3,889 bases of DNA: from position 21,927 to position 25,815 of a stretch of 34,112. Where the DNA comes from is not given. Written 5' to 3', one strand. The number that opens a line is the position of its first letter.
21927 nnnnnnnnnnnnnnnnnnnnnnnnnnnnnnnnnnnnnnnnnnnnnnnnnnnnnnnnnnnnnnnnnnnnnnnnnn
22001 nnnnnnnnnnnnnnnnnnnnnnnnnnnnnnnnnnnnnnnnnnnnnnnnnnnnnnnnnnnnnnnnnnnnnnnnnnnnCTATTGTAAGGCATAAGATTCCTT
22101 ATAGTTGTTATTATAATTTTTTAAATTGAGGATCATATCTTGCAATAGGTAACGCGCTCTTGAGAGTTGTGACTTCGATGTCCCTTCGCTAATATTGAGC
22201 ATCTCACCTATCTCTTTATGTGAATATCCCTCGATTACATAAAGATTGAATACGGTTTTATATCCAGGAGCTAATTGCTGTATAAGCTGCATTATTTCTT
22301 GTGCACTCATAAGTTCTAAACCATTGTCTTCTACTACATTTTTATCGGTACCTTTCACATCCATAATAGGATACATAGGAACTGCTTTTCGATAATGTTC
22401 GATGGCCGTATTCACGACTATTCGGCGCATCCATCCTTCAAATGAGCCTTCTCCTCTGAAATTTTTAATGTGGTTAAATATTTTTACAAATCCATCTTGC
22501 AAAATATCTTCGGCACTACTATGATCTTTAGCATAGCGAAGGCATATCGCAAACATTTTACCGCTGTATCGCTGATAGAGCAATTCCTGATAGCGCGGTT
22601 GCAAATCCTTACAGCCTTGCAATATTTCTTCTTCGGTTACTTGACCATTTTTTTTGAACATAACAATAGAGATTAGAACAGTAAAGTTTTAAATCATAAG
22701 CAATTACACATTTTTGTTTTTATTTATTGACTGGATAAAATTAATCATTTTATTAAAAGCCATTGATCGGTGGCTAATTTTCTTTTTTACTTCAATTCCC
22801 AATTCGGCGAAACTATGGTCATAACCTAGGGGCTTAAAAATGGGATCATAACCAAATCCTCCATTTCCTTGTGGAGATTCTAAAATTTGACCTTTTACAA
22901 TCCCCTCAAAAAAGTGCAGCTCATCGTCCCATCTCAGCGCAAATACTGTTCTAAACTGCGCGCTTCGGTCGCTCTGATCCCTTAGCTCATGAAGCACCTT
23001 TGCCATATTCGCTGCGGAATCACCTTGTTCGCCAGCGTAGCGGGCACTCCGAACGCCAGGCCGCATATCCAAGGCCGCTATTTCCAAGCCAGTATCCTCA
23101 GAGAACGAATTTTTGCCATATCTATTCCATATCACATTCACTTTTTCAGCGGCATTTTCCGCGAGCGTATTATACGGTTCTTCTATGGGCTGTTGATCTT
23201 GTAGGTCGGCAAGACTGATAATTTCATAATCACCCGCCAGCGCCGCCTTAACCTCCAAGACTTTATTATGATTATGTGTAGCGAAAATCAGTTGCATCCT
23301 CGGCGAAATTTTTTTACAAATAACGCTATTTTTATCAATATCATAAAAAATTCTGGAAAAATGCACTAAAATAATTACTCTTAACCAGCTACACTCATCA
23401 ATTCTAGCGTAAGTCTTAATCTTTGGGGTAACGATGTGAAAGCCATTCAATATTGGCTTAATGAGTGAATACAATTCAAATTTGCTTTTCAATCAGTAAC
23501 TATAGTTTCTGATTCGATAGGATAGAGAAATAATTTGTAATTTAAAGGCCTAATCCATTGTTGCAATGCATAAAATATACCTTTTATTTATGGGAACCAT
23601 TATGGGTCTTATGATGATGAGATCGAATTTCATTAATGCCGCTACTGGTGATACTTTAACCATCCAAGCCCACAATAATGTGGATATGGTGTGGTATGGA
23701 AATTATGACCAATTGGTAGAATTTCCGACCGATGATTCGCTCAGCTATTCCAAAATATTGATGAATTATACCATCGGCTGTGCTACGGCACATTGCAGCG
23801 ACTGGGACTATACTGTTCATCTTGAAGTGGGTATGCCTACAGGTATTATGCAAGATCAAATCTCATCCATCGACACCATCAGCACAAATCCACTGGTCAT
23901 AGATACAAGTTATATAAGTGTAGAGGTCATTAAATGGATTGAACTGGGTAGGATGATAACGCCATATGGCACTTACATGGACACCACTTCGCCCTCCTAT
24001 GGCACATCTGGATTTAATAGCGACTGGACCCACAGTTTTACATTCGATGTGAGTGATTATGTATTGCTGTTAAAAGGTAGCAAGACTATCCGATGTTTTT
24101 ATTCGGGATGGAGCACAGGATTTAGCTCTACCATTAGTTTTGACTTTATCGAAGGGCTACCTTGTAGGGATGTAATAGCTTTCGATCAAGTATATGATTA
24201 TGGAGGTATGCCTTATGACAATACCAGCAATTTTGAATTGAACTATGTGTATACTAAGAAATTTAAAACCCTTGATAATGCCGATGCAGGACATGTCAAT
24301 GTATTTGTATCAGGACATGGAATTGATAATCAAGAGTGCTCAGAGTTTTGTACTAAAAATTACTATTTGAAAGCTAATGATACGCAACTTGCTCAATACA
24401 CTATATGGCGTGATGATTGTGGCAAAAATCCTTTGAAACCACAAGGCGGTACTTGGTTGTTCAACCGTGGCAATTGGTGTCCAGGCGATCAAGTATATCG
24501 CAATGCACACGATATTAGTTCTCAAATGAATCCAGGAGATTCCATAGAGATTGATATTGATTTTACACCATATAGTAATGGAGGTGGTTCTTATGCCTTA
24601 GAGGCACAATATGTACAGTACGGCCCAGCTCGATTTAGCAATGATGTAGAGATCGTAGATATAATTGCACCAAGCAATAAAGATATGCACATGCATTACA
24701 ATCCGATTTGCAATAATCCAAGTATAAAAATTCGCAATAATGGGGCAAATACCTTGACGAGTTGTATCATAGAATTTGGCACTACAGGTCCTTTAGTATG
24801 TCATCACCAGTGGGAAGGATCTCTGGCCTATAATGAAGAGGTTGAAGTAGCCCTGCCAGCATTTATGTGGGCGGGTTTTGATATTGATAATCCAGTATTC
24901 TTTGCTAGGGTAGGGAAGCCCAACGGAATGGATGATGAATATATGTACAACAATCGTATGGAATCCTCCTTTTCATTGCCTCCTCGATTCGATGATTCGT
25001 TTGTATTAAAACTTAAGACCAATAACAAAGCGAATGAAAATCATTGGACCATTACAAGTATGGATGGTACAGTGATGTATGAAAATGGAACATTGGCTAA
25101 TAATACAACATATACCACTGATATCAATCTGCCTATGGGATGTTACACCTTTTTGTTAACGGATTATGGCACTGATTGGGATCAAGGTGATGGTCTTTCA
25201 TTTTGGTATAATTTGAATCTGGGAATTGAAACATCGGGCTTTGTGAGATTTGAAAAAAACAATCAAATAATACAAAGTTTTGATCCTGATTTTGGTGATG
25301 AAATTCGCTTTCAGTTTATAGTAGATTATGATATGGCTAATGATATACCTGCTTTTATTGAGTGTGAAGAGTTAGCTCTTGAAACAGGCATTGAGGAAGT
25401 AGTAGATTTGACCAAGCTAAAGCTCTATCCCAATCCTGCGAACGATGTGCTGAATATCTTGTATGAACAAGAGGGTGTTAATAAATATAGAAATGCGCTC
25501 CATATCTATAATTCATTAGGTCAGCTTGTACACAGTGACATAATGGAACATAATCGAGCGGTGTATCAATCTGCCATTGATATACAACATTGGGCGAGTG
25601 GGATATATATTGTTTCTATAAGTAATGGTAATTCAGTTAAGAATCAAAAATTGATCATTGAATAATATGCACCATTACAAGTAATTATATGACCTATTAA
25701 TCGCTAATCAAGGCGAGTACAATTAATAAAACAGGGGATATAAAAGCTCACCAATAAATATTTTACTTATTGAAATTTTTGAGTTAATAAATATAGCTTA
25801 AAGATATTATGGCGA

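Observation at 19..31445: Seven copies of an unrecognised GC-rich mosaic element occupy almost every long intergenic spacer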

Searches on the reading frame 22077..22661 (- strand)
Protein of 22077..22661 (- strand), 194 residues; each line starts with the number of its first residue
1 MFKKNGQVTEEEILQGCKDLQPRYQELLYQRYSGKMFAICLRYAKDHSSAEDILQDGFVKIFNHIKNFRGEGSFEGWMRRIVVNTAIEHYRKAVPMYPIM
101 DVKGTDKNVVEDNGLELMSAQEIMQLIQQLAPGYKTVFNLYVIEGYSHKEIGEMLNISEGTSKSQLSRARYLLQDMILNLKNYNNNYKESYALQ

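Call 57: search_protein_families(library=pfam, proteins=[window:22077-22661:-])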
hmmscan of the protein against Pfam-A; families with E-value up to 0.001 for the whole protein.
window:22077-22661:- (194 aa): 4 families
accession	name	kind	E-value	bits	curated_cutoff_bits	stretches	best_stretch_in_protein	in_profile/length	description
PF08281.18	Sigma70_r4_2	-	1e-17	63.9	25.7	1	121-171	2-52/54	Sigma-70, region 4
PF04542.20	Sigma70_r2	-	1.3e-17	63.7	24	1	28-93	1-68/71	Sigma-70 region 2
PF04545.22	Sigma70_r4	-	2.8e-08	33.6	24.1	1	127-170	2-45/50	Sigma-70, region 4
PF07638.17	Sigma70_ECF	-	5.1e-05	23.7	21.1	1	106-174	112-180/185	ECF sigma factor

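Call 66: find_encoding_contigs(protein=window:22077-22661:-, flank=10000, max_places=10)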
Protein window:22077-22661:- (194 aa): 4 contigs read that carry it; 4 places shown.
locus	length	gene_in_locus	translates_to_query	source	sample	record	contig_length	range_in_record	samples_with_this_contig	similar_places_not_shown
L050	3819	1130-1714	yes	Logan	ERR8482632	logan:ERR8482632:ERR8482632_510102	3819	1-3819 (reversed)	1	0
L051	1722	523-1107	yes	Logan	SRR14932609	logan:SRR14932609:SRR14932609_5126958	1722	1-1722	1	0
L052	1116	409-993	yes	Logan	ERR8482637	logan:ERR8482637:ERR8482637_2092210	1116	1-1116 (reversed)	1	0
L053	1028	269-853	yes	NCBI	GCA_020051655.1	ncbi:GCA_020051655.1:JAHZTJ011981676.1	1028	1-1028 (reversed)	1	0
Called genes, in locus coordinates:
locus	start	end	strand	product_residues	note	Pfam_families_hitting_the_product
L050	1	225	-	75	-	?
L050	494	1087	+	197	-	PF01725:Ham1p_like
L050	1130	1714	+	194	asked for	PF04542:Sigma70_r2, PF08281:Sigma70_r4_2, PF04545:Sigma70_r4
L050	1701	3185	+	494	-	-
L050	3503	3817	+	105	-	?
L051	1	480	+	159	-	?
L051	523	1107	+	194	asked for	PF04542:Sigma70_r2, PF08281:Sigma70_r4_2, PF04545:Sigma70_r4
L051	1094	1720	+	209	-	?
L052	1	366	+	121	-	?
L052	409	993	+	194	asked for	PF04542:Sigma70_r2, PF08281:Sigma70_r4_2, PF04545:Sigma70_r4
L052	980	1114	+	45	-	?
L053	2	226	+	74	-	?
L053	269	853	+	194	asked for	PF04542:Sigma70_r2, PF08281:Sigma70_r4_2, PF04545:Sigma70_r4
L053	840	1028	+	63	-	?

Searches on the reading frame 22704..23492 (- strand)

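Call 57: search_protein_families(library=pfam, proteins=[window:22704-23492:-])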
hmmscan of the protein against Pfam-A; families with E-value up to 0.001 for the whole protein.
window:22704-23492:- (262 aa): 1 family
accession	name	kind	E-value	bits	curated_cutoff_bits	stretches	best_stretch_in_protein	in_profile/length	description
PF01725.21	Ham1p_like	-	8.1e-58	195.8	22.5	1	68-251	1-185/186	Ham1 family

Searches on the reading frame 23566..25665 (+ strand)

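Call 58: search_protein_families(library=pfam, proteins=[window:23566-25665:+])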
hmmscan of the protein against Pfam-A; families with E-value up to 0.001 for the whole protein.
window:23566-25665:+ (699 aa): 2 families
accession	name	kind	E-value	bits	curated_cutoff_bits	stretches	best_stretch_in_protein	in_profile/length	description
PF18962.6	Por_Secre_tail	-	1.9e-18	66.9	27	1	620-698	1-75/75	Secretion system C-terminal sorting domain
PF09113.15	N-glycanase_C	-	2.4e-18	66.7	25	1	230-331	12-120/140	Peptide-N-glycosidase F, C terminal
